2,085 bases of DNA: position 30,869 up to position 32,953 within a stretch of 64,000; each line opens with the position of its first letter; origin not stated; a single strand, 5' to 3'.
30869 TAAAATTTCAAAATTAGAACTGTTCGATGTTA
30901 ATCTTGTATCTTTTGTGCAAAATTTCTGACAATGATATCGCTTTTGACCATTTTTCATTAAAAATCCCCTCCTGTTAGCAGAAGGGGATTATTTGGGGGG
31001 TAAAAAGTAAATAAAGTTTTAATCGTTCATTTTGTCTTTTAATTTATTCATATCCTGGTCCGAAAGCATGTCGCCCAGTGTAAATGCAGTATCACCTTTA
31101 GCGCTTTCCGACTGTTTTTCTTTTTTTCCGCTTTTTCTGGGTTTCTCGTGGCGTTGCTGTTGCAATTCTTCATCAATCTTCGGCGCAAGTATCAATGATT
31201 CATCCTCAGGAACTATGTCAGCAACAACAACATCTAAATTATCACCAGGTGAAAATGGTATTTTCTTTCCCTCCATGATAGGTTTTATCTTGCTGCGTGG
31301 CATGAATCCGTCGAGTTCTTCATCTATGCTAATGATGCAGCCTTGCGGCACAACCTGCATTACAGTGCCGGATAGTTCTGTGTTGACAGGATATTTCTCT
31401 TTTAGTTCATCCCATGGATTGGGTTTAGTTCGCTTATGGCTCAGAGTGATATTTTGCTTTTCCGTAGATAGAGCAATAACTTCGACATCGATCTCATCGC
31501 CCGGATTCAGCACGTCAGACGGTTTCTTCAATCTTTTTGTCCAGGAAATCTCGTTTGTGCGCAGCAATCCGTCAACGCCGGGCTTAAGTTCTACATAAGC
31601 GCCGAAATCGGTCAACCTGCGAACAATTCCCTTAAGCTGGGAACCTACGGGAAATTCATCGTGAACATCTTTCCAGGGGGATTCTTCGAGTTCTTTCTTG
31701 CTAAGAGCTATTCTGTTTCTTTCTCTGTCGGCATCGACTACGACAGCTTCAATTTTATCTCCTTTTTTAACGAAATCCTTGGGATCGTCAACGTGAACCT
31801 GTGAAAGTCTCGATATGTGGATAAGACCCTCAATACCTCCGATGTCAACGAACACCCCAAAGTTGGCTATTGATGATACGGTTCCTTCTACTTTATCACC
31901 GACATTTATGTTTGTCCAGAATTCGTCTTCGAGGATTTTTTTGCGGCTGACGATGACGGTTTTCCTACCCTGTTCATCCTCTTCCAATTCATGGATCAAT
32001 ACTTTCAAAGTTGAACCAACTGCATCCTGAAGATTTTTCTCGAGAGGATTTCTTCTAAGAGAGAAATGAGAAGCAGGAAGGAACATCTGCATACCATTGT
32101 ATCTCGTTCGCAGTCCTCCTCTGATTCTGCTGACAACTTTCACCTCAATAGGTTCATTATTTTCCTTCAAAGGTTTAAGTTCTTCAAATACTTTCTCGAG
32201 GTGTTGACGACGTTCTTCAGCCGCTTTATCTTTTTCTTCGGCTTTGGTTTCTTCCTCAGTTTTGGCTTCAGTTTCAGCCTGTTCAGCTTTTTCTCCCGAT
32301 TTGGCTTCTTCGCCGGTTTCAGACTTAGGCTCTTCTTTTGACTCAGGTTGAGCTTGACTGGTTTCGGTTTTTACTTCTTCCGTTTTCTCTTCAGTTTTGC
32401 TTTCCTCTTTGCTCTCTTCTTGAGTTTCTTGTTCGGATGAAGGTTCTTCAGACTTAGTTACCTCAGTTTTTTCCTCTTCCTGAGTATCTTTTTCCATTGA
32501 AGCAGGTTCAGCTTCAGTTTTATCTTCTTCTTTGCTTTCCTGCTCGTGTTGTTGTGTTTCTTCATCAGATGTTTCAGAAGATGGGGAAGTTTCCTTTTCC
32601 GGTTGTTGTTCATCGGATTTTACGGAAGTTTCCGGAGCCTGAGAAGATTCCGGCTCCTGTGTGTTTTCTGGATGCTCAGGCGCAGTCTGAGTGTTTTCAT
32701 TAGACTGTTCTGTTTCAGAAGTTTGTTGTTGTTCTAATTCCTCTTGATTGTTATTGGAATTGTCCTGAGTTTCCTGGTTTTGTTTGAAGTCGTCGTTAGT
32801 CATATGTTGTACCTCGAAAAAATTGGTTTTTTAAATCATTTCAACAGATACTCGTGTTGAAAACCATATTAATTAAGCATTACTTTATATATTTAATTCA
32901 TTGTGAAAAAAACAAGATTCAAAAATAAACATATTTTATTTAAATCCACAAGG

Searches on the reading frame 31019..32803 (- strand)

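Call 21: search_protein_families(library=pfam, proteins=[window:31019-32803:-], max_evalue=0.001)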
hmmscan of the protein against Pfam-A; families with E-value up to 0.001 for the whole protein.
window:31019-32803:- (594 aa): 2 families
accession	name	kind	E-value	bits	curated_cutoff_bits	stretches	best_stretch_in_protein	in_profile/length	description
PF00575.29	S1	-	6.4e-49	164.7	22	2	300-370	3-74/74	S1 RNA binding domain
PF23459.1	S1_RRP5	-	4e-10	40.6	27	0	387-455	4-71/72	RRP5 S1 domain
